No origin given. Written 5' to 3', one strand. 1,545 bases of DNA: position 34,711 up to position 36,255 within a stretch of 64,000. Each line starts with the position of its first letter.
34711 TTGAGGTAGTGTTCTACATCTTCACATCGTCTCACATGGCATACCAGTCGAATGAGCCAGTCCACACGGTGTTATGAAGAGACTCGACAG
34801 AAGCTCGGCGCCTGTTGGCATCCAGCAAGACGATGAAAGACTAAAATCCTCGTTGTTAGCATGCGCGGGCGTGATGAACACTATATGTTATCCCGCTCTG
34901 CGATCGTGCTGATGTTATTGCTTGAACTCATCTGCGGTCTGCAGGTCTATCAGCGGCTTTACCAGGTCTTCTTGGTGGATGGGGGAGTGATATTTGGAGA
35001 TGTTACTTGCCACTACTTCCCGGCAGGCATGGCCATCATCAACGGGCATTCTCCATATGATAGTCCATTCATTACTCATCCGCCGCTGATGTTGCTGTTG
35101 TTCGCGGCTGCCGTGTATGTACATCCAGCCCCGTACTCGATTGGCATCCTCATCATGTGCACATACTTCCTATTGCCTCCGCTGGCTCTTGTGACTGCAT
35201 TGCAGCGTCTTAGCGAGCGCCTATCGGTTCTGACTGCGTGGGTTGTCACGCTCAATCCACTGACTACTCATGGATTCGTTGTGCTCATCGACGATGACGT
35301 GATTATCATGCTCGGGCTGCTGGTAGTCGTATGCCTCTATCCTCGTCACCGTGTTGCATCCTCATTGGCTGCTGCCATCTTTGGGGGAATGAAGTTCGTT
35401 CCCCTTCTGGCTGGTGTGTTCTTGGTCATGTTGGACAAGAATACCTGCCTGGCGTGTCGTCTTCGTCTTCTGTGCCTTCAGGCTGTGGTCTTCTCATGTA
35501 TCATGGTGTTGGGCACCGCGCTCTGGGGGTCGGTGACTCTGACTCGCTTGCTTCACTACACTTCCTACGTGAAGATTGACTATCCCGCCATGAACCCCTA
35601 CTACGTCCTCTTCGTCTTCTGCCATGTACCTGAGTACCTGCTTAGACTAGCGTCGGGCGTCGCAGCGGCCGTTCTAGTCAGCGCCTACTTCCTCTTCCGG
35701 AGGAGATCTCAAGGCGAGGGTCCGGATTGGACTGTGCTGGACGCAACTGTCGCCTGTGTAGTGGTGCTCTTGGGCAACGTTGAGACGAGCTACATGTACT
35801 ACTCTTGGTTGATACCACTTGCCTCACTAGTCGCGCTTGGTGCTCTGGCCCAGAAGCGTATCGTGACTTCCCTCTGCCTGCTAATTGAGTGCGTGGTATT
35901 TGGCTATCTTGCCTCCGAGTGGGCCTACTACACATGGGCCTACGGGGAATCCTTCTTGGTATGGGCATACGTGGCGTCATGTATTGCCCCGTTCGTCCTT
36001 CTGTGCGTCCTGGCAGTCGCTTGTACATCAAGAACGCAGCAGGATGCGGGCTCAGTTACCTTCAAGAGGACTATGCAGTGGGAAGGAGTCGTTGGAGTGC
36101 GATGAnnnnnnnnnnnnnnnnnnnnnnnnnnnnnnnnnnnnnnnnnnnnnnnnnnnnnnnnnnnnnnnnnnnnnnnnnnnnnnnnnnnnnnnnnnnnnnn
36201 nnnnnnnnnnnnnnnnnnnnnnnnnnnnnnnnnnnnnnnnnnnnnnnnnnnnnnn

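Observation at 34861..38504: GT87/DUF2029-like membrane glycosyltransferase translationally coupled to an orphan OppD/F-type ATPase, with a convergent paralogous ATPase.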

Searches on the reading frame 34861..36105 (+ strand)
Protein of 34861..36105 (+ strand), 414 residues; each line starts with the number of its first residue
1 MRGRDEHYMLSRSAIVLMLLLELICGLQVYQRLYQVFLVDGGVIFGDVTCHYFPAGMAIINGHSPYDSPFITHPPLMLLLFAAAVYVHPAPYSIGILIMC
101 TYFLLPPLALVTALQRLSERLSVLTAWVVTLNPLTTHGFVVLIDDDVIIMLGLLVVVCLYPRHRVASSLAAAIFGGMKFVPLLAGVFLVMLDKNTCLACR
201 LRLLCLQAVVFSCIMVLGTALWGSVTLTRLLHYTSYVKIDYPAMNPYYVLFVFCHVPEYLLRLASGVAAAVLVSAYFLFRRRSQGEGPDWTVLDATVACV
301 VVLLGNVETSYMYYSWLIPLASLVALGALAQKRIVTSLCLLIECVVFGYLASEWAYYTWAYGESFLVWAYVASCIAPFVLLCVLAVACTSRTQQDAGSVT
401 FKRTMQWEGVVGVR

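Call 7: search_protein_families(library=pfam, proteins=[window:34861-36102:+], max_evalue=0.01)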
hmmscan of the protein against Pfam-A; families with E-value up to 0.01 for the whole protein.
window:34861-36102:+ (414 aa): 0 families

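Call 8: search_protein_families(library=ncbifam, proteins=[window:34861-36102:+], max_evalue=0.01)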
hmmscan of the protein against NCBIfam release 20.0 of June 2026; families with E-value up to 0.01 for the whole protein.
window:34861-36102:+ (414 aa): 0 families

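Call 12: find_homologous_proteins(query=window:34861-36102:+, max_evalue=0.001)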
Query window:34861-36102:+ (414 aa): 5 proteins with E <= 0.001 among 8000 candidates.
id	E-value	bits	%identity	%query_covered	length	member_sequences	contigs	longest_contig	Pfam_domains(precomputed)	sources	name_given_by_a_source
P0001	1.6e-80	290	42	93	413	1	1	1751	-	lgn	-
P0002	4.7e-79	285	41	83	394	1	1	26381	-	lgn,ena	-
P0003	8.2e-79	284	39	90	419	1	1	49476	-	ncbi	ncbi:MAG: hypothetical protein RTV31_02000 [Candidatus Thorarchaeota archaeon]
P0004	1.7e-76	276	42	82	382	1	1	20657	-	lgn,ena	-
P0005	2.9e-69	252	36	91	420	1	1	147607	-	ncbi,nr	ncbi:MAG: hypothetical protein GF411_02545 [Candidatus Lokiarchaeota archaeon]|nr:hypothetical prote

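Call 13: find_encoding_contigs(protein=P0003, flank=8000, max_places=3)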
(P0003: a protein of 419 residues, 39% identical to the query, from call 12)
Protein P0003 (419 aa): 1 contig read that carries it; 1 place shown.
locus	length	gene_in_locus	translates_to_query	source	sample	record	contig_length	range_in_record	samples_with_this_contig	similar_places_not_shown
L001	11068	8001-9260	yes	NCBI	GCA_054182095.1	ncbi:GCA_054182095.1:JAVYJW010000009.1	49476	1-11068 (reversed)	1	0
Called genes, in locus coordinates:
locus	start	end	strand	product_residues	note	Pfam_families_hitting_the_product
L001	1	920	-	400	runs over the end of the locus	PF13353:Fer4_12, PF04055:Radical_SAM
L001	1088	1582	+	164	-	PF00258:Flavodoxin_1, PF12641:Flavodoxin_3 (weak), PF12724:Flavodoxin_5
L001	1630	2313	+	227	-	PF07947:YhhN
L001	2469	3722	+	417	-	-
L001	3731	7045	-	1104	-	PF00583:Acetyltransf_1, PF13508:Acetyltransf_7, PF13673:Acetyltransf_10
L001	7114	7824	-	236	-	PF13649:Methyltransf_25 (weak), PF08241:Methyltransf_11 (weak), PF08242:Methyltransf_12 (weak)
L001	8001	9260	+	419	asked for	-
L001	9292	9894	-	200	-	PF01209:Ubie_methyltran (faint), PF08241:Methyltransf_11, PF13649:Methyltransf_25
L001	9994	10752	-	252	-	-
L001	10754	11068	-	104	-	?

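Call 14: find_encoding_contigs(protein=P0005, flank=8000, max_places=3)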
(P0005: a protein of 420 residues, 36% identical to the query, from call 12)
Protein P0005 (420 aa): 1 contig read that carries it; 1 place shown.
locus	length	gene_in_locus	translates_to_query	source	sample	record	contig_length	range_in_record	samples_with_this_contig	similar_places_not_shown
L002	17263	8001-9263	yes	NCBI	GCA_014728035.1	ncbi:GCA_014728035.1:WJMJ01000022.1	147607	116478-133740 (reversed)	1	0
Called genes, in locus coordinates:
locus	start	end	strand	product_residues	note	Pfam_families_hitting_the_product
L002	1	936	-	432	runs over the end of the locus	PF13439:Glyco_transf_4, PF13579:Glyco_trans_4_4, PF00534:Glycos_transf_1, PF13692:Glyco_trans_1_4, PF13524:Glyco_trans_1_2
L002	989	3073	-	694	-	PF09594:GT87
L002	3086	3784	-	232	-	PF00535:Glycos_transf_2, PF13641:Glyco_tranf_2_3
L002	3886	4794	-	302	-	PF00483:NTP_transferase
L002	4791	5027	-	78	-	PF01455:HupF_HypC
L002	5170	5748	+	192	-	PF01936:NYN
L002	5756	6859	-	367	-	PF04055:Radical_SAM (weak)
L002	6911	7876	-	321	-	PF00185:OTCace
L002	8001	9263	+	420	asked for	-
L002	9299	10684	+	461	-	PF00206:Lyase_1, PF10397:ADSL_C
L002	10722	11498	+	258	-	-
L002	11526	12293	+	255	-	PF00005:ABC_tran, PF13175:AAA_15 (faint), PF13304:AAA_21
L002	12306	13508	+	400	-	PF12679:ABC2_membrane_2, PF12698:ABC2_membrane_3, PF01061:ABC2_membrane (weak), PF12730:ABC2_membrane_4 (weak)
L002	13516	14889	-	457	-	PF07969:Amidohydro_3 (weak), PF01979:Amidohydro_1, PF07969:Amidohydro_3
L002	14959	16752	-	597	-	PF08448:PAS_4, PF00989:PAS, PF13188:PAS_8 (weak), PF08447:PAS_3, PF13426:PAS_9, PF00989:PAS, PF13426:PAS_9, PF02518:HATPase_c, +2 more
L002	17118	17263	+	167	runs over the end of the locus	PF12838:Fer4_7, PF13187:Fer4_9 (weak), PF13237:Fer4_10 (weak), PF13247:Fer4_11, PF14697:Fer4_21 (weak), PF13187:Fer4_9 (weak), PF25160:LdpA_Fe-S-bd (weak), PF00037:Fer4 (weak), +4 more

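Call 15: find_encoding_contigs(protein=P0002, flank=8000, max_places=3)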
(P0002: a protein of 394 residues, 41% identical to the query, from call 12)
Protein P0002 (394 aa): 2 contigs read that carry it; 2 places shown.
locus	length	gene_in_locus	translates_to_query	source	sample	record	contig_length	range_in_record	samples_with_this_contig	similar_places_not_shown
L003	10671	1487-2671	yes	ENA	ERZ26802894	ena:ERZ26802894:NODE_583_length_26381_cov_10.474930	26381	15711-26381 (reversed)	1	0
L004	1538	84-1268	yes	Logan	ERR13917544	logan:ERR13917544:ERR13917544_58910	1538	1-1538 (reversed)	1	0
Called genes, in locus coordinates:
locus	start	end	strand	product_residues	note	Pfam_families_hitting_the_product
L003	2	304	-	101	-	?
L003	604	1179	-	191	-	PF01558:POR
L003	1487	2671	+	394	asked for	-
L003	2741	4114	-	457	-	PF05048:NosD, PF13229:Beta_helix, PF05048:NosD, PF13229:Beta_helix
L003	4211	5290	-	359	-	PF05048:NosD, PF13229:Beta_helix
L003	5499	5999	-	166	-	-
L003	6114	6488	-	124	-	-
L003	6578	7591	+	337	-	PF13379:NMT1_2, PF09084:NMT1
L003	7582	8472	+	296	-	PF00528:BPD_transp_1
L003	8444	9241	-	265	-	PF00005:ABC_tran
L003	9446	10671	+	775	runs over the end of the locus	PF13517:FG-GAP_3 (faint), PF14783:BBS2_Mid (faint), PF15907:Itfg2 (faint), PF23743:Beta-prop_BBS7 (faint), PF24814:WD40_Prp19 (faint), PF00025:Arf, PF00071:Ras, PF08477:Roc, +1 more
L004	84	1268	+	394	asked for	-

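Call 16: find_encoding_contigs(protein=P0004, flank=8000, max_places=3)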
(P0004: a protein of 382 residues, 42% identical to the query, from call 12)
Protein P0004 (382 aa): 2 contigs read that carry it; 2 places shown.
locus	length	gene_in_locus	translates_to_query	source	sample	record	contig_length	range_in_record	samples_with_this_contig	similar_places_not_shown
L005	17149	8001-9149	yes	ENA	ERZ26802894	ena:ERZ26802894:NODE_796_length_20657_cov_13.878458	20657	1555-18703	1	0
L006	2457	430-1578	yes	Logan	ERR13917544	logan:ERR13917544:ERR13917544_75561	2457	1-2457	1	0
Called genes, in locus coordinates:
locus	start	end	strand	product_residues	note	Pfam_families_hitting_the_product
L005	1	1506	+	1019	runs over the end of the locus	?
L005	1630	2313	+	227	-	PF07947:YhhN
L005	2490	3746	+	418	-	-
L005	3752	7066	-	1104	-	PF00583:Acetyltransf_1, PF13508:Acetyltransf_7, PF13673:Acetyltransf_10 (weak)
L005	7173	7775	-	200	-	PF08241:Methyltransf_11, PF13649:Methyltransf_25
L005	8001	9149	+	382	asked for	-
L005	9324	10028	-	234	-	PF09922:LiaF-like_C (weak)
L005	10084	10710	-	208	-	PF13412:HTH_24 (faint), PF12840:HTH_20, PF01022:HTH_5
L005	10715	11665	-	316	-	-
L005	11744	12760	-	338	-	-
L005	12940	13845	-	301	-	PF01978:TrmB (faint), PF02002:TFIIE_alpha (faint), PF09339:HTH_IclR (faint), PF13404:HTH_AsnC-type, PF13412:HTH_24, PF13730:HTH_36 (faint), PF13412:HTH_24 (weak)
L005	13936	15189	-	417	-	PF00560:LRR_1 (faint), PF13516:LRR_6 (faint), PF13855:LRR_8, PF12799:LRR_4, PF13855:LRR_8, PF12799:LRR_4, PF13855:LRR_8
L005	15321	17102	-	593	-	PF01432:Peptidase_M3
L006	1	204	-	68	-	?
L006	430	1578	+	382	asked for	-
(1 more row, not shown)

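Call 31: predict_structure(alignment_id=A2)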
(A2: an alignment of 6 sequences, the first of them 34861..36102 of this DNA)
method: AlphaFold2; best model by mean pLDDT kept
length: 414 residues; sequences in the alignment: 6
mean_pLDDT: 67.8   pTM: 0.68
mean pLDDT of the five models: 67.8, 66.8, 64.4, 63.9, 58.4
residues with pLDDT >= 90: 19; 70-90: 186; 50-70: 159; < 50: 50
segments of 3 or more residues with pLDDT < 50: 1-6, 234-236, 372-376, 388-414
pLDDT, mean of each block of 10 residues (from residue 1): 49 91 92 73 69 86 76 79 88 83 86 76 85 77 74 81 85 82 82 78 78 78 64 52 58 68 69 66 54 60 58 56 60 61 61 57 54 50 48 29 28 27
secondary structure, 60 per line:
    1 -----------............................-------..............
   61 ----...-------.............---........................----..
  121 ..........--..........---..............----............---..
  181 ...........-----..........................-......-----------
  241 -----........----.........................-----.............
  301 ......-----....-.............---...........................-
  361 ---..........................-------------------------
elements in order: H12-39 H47-60 H75-87 H91-114 H119-130 H133-142 H146-159 H164-175 H179-191 H197-222 H224-229 H246-253 H258-282 H288-306 H312-315 H317-329 H333-359 H364-389

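Call 37: search_protein_representatives(alignment_id=A2)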
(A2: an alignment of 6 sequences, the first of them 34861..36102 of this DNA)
Query: 6 sequences, 401 profile positions. Proteins with E-value up to 0.001 (for the whole library): 43; up to 1e-10: 6; up to 1e-30: 5. The best 43 are listed.
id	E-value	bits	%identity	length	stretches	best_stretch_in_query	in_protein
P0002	1.0e-191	653.8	-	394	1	8-400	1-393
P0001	1.6e-184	630.1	-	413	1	1-400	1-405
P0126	7.0e-98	344.8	-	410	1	5-384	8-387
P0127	2.4e-92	326.6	-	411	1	4-382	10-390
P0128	1.5e-31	126.4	-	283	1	5-170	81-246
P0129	6.1e-11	58.5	-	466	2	17-379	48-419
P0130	1.0e-09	54.5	-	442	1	44-321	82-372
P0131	6.7e-08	48.5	-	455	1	36-326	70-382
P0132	7.4e-07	45.1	-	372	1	49-348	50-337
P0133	1.2e-06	44.4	-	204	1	22-166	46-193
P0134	1.8e-06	43.8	-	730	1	11-232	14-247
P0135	6.3e-06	42.0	-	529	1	47-254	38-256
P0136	1.2e-05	41.1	-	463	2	45-188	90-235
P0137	1.5e-05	40.8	-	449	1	21-211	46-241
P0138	1.8e-05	40.5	-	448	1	29-214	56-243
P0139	3.9e-05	39.4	-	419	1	47-393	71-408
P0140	5.2e-05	39.0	-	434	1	21-182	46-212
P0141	5.8e-05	38.8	-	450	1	23-182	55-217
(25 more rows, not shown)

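Call 39: search_protein_families(library=pfam, alignment_id=A4, max_evalue=0.001)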
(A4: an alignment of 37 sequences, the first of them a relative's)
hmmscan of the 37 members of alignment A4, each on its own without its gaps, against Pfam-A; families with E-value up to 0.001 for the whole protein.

A. member 1, P0129 (466 aa): 0 families

B. families by the number of members that match (of 37 scanned): 7 families
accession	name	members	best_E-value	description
PF09594.16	GT87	21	1.3e-13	Glycosyltransferase family 87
PF13231.12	PMT_2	4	9.1e-20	Dolichyl-phosphate-mannose-protein mannosyltransferase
PF06728.19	PIG-U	3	2.2e-09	GPI transamidase subunit PIG-U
PF05007.19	Mannosyl_trans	3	2.9e-06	Mannosyltransferase (PIG-M)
PF02366.24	PMT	2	6.8e-10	Dolichyl-phosphate-mannose-protein mannosyltransferase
PF19328.4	DAP_DH_C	1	3.5e-06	2,4-diaminopentanoate dehydrogenase C-terminal domain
PF09852.15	DUF2079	1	3.7e-05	Predicted membrane protein (DUF2079)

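Call 41: find_related_loci(query=A2, collection=genome_contigs, flank=6000)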
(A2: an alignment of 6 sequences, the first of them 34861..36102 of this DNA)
Query A2 (414 aa) in genome_contigs; peptide patterns used: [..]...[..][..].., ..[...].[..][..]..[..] (x = any residue, [..] = any of these).
80 stretches matched a pattern; 1 encode a relative of the query (tblastn E <= 1e-3); 1 distinct loci.
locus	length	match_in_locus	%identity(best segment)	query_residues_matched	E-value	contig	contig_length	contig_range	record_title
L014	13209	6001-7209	34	12-395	4e-72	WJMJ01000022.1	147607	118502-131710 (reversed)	MAG: Promethearchaeota archaeon isolate RBin_111 k141_474662, whole genome shotgun sequence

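Call 42: search_solved_structures(query=A2, max_evalue=10)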
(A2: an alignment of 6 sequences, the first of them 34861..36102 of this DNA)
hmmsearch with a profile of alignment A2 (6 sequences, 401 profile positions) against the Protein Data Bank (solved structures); distinct sequences matched with E-value up to 10: 0.

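Call 43: find_encoding_contigs(protein=P0126, flank=6000, max_places=2)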
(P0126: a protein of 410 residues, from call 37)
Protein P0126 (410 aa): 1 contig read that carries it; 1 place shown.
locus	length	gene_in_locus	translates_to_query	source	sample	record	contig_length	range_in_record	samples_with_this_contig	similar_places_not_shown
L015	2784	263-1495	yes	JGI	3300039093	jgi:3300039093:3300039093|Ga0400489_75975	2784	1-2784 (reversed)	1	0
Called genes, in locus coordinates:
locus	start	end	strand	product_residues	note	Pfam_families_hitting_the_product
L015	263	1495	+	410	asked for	-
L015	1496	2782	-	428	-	?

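Call 44: find_encoding_contigs(protein=window:34861-36105:+, flank=10000, max_places=4)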
Protein window:34861-36105:+ (414 aa): no gene with exactly this product is on record in the collection.

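Call 46: search_protein_families(library=pfam, proteins=[L015:1496-2782:-, P0126, P0127, P0128, P0129, P0130, P0131], max_evalue=0.01)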
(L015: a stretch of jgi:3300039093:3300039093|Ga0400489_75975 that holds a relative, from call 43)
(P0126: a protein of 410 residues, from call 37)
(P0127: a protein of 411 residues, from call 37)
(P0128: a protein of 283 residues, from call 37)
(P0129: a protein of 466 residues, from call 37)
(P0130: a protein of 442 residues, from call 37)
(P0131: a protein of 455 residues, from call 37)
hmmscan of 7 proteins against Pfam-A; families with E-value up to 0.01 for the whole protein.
L015:1496-2782:- (428 aa): 2 families
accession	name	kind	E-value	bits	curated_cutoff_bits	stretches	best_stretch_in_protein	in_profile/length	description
PF07690.21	MFS_1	-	2.9e-20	72.9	33.4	1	7-325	2-311/347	Major Facilitator Superfamily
PF12832.13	MFS_1_like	-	1.2e-05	24.9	25.2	1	14-287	12-288/373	MFS_1 like family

P0126 (410 aa): 0 families

P0127 (411 aa): 0 families

P0128 (283 aa): 0 families

P0129 (466 aa): 0 families

P0130 (442 aa): 0 families

P0131 (455 aa): 0 families

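Call 56: search_protein_families(library=pfam, proteins=[P0132, P0133, P0134, P0135, P0136, P0137, P0138, P0139, P0140, P0141], max_evalue=0.001)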
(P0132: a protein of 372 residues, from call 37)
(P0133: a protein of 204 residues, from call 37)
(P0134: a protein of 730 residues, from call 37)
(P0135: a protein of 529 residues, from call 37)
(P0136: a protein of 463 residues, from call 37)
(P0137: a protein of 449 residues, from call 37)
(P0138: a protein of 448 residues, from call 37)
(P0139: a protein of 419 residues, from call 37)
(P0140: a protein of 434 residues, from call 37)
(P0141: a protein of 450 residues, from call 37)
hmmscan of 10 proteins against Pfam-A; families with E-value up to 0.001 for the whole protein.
P0132 (372 aa): 3 families
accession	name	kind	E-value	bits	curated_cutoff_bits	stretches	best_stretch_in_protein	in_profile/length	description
PF09594.16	GT87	-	1.9e-08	34.8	25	1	73-287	8-234/237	Glycosyltransferase family 87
PF06728.19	PIG-U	-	4.9e-06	26.3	24.5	1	67-199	58-213/378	GPI transamidase subunit PIG-U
PF05007.19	Mannosyl_trans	-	1.8e-05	25.2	23.4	1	136-227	7-99/259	Mannosyltransferase (PIG-M)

P0133 (204 aa): 1 family
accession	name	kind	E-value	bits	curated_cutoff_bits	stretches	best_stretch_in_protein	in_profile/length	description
PF09594.16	GT87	-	0.00036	20.8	25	1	96-204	16-115/237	Glycosyltransferase family 87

P0134 (730 aa): 2 families
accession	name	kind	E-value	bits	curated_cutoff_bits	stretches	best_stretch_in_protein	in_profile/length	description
PF13231.12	PMT_2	-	1.5e-15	58.2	26.1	1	67-204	2-140/160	Dolichyl-phosphate-mannose-protein mannosyltransferase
PF02366.24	PMT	-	9.3e-07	29.1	22.7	1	67-201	62-205/245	Dolichyl-phosphate-mannose-protein mannosyltransferase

P0135 (529 aa): 2 families
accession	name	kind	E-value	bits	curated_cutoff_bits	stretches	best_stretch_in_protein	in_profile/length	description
PF13231.12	PMT_2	-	9.1e-20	71.9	26.1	1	57-208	2-158/160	Dolichyl-phosphate-mannose-protein mannosyltransferase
PF02366.24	PMT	-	6.8e-10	39.4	22.7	1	58-219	63-242/245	Dolichyl-phosphate-mannose-protein mannosyltransferase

P0136 (463 aa): 2 families
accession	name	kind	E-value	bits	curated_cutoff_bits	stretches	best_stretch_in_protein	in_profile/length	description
PF06728.19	PIG-U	-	2.2e-09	37.3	24.5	1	96-260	43-224/378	GPI transamidase subunit PIG-U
PF09594.16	GT87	-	4.5e-07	30.3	25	1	112-348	3-236/237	Glycosyltransferase family 87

P0137 (449 aa): 1 family
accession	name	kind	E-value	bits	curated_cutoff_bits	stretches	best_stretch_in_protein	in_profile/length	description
PF09594.16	GT87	-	7.3e-06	26.3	25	1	104-306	12-223/237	Glycosyltransferase family 87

P0138 (448 aa): 2 families
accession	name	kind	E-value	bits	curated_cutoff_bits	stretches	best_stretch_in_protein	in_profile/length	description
PF09594.16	GT87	-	3.8e-06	27.3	25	1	97-320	6-235/237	Glycosyltransferase family 87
PF06728.19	PIG-U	-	0.00034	20.3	24.5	1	140-218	119-204/378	GPI transamidase subunit PIG-U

P0139 (419 aa): 1 family
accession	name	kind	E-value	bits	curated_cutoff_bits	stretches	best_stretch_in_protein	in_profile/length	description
PF09594.16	GT87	-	1.5e-10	41.7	25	1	91-314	4-235/237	Glycosyltransferase family 87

P0140 (434 aa): 1 family
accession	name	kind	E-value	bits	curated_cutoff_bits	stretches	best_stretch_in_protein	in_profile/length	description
PF09594.16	GT87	-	3.2e-06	27.5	25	1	98-320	6-235/237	Glycosyltransferase family 87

P0141 (450 aa): 0 families

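Call 61: find_related_loci(query=A8, collection=metagenome_contigs, flank=5000)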
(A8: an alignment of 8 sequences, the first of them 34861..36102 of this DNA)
Query A8 (414 aa) in metagenome_contigs; peptide patterns used: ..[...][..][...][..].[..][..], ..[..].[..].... (x = any residue, [..] = any of these).
171 stretches matched a pattern; 1 encode a relative of the query (tblastn E <= 1e-3); 1 distinct loci.
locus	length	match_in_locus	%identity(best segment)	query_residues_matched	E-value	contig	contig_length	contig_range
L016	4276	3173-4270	42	6-373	1e-75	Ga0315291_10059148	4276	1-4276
